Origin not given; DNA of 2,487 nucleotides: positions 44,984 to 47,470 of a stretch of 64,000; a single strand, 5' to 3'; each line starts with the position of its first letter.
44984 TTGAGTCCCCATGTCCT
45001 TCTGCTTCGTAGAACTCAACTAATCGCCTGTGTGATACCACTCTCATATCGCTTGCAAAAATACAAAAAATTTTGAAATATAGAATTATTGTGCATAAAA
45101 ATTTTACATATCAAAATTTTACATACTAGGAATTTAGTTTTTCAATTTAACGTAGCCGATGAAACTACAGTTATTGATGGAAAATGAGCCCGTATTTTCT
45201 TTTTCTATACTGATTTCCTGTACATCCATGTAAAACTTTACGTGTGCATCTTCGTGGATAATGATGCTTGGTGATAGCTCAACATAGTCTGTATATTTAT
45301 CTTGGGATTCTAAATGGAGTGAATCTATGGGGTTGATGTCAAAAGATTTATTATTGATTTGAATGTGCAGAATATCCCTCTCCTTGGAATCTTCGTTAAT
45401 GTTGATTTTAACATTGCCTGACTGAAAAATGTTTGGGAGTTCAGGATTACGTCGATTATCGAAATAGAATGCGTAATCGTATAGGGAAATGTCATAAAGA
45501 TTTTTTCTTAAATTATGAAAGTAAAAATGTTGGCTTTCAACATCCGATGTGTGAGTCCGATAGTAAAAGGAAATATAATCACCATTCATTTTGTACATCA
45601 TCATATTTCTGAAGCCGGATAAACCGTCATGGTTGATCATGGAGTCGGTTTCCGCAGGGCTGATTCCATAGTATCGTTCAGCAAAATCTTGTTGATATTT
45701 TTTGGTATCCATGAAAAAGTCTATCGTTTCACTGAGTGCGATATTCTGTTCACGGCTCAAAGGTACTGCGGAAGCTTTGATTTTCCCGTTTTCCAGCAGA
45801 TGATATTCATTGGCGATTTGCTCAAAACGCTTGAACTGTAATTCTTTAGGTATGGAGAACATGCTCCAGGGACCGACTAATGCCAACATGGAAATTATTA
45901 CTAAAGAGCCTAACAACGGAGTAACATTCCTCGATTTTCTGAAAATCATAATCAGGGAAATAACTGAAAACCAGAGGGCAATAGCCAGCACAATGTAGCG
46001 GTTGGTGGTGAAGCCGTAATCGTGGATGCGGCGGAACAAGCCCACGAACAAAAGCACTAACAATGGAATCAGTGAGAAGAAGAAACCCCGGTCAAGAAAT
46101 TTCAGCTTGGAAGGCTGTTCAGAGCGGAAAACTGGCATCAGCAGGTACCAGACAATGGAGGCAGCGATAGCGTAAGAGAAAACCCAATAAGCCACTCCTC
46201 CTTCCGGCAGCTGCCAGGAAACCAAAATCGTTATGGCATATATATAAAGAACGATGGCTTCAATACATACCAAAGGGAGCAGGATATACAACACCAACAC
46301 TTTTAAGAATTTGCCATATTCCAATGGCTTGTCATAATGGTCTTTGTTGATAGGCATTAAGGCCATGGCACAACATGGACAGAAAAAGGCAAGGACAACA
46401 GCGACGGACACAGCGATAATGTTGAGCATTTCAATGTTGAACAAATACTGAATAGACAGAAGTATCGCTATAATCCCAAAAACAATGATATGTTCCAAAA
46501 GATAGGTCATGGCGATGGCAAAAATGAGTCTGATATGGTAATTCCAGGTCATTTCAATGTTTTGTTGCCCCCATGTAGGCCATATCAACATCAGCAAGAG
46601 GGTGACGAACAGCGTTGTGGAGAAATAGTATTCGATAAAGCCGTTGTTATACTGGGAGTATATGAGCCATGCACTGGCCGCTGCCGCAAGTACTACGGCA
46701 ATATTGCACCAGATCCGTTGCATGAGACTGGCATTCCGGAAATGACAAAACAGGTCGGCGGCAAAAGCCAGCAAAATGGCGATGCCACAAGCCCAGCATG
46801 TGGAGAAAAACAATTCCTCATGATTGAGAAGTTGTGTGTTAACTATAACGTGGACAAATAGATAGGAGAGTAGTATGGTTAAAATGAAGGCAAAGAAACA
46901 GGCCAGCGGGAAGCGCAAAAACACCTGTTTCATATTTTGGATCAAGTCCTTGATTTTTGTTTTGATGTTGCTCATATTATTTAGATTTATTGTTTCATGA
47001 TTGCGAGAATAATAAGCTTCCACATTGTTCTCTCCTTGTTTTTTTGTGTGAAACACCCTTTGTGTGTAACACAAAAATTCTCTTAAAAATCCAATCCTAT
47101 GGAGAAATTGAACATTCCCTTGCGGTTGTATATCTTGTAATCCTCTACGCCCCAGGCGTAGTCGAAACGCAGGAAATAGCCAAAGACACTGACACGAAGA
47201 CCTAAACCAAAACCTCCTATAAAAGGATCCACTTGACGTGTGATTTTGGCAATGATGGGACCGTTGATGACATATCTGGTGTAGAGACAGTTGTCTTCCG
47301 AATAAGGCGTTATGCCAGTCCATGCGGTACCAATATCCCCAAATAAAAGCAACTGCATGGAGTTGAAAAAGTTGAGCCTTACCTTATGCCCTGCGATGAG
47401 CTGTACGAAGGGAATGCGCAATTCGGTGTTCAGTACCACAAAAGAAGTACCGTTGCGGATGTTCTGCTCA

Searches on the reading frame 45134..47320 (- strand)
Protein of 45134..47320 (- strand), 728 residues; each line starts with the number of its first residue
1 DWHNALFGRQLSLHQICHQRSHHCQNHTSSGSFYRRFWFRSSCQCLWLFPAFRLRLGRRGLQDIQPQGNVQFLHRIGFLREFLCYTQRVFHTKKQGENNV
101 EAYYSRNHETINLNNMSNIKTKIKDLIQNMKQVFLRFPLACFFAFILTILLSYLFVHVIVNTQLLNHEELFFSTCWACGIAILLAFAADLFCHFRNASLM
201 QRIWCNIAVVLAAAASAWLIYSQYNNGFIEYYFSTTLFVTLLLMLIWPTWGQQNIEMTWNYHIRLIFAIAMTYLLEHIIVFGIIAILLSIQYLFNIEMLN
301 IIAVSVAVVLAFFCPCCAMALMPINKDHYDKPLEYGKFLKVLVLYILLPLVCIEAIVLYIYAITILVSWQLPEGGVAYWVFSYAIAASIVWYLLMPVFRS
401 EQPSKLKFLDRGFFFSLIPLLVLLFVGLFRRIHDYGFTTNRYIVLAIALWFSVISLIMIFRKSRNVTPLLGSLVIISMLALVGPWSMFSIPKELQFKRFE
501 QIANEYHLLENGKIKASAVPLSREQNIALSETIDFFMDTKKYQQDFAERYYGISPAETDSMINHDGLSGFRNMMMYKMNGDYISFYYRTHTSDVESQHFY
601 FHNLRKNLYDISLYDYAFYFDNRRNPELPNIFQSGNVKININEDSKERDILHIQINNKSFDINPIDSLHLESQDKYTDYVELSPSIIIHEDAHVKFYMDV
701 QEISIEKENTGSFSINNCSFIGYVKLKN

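Call 23: find_encoding_contigs(protein=window:45134-47320:-, flank=10000, max_places=6)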
Protein window:45134-47320:- (728 aa): no gene with exactly this product is on record in the collection.
